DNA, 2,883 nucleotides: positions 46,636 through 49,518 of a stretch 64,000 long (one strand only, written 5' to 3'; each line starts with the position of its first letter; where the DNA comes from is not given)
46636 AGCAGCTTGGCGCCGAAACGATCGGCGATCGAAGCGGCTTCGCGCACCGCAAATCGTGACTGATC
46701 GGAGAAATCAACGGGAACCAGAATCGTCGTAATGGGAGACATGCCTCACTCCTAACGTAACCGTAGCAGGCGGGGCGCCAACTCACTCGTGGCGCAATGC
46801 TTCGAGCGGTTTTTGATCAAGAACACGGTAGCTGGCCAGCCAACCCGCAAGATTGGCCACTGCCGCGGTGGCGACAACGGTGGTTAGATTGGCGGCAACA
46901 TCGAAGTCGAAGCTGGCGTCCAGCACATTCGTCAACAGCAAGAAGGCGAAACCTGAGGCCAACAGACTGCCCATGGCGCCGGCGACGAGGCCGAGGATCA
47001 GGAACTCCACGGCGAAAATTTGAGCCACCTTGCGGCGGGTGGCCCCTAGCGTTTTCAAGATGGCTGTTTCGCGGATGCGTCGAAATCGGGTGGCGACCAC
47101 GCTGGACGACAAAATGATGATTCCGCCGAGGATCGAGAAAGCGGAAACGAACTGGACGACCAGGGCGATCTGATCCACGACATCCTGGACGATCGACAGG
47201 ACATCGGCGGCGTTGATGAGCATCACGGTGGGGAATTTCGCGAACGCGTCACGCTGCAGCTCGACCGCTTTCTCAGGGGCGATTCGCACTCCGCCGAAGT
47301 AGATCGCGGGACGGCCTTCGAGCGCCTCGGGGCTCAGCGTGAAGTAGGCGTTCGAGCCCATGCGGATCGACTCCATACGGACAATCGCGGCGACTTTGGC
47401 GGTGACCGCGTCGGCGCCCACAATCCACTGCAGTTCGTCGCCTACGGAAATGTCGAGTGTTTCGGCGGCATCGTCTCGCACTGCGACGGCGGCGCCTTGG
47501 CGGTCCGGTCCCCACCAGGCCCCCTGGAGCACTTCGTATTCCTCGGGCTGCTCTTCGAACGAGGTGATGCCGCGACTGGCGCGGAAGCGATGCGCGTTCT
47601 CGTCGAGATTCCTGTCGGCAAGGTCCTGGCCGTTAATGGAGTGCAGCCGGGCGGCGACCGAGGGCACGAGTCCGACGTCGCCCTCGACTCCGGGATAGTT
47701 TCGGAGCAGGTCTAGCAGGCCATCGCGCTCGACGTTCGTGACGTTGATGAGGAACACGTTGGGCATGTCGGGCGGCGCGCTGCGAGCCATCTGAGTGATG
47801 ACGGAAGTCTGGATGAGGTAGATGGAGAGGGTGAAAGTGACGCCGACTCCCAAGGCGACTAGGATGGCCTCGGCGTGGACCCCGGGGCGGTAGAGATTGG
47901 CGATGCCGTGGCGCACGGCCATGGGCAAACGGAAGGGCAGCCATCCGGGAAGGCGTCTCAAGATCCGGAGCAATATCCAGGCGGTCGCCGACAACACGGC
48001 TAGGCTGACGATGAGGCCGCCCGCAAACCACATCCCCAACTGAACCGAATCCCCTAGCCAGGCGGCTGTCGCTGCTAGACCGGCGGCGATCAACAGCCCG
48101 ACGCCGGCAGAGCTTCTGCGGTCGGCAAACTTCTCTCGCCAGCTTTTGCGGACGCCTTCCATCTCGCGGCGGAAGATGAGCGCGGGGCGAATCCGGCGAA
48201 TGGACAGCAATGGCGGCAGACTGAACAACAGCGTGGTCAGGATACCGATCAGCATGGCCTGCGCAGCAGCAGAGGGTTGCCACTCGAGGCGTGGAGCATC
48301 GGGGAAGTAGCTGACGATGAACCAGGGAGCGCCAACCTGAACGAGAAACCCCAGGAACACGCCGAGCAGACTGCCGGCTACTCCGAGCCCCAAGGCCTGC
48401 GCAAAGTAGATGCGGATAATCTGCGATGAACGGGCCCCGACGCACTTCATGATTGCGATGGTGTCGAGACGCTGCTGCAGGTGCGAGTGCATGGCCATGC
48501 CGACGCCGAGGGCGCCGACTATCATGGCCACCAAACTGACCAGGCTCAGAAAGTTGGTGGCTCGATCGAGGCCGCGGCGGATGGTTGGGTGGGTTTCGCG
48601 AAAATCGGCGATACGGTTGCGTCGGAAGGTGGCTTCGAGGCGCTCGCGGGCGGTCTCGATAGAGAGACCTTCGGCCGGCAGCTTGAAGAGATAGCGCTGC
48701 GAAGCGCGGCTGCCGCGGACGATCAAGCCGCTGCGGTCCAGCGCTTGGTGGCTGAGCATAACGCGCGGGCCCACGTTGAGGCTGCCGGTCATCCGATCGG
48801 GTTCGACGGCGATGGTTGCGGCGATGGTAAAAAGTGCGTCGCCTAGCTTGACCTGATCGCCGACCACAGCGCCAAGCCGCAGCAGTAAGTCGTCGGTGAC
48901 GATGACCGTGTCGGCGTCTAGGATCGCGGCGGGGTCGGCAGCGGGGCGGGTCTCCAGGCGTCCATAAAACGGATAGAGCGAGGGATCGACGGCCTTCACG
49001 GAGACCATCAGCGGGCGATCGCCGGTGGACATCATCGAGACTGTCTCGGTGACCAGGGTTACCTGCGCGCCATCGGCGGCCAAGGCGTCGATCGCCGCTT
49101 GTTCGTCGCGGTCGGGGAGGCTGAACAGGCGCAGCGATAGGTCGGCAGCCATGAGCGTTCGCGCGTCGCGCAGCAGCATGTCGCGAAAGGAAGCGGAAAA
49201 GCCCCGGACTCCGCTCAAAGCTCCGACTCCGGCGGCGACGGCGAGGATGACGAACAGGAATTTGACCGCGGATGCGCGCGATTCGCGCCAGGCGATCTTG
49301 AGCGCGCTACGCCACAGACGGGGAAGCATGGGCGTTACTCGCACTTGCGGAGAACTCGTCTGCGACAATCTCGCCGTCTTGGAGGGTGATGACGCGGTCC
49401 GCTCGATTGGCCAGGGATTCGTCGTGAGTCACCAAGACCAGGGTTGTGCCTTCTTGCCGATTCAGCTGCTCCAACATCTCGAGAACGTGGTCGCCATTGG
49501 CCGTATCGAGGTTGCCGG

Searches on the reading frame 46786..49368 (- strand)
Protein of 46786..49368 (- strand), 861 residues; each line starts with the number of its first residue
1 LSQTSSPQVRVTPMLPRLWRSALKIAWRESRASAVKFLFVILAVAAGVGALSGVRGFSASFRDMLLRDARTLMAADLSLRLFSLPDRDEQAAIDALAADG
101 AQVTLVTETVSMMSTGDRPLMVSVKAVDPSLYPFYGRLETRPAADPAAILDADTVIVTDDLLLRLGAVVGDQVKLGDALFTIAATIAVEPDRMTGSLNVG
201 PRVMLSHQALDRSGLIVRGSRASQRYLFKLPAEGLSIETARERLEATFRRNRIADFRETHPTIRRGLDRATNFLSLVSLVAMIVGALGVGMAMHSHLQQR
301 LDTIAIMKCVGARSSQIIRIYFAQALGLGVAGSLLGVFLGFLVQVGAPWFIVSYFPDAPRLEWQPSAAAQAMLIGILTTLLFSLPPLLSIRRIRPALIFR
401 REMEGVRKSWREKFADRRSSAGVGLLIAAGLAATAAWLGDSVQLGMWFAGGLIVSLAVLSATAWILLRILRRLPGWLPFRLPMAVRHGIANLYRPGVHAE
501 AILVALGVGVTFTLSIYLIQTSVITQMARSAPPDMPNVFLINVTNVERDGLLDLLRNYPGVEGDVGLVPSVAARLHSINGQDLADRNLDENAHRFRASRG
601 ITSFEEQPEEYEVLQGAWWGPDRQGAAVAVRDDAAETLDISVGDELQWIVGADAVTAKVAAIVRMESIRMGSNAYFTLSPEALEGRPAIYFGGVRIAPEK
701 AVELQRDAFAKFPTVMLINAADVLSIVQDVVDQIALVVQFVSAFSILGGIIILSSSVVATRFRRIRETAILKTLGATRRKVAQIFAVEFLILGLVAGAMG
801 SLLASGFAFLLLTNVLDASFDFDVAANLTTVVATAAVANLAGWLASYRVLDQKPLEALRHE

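Call 59: search_protein_families(library=pfam, proteins=[window:46786-49368:-], max_evalue=0.001)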
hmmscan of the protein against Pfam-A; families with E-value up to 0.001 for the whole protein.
window:46786-49368:- (861 aa): 2 families
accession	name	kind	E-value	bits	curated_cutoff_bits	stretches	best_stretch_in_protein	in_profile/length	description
PF02687.27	FtsX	-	1.8e-24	86.5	25.5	2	740-853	2-119/120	FtsX-like permease C-terminal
PF12704.14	MacB_PCD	-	4e-11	44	27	1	39-246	3-206/207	MacB-like periplasmic core domain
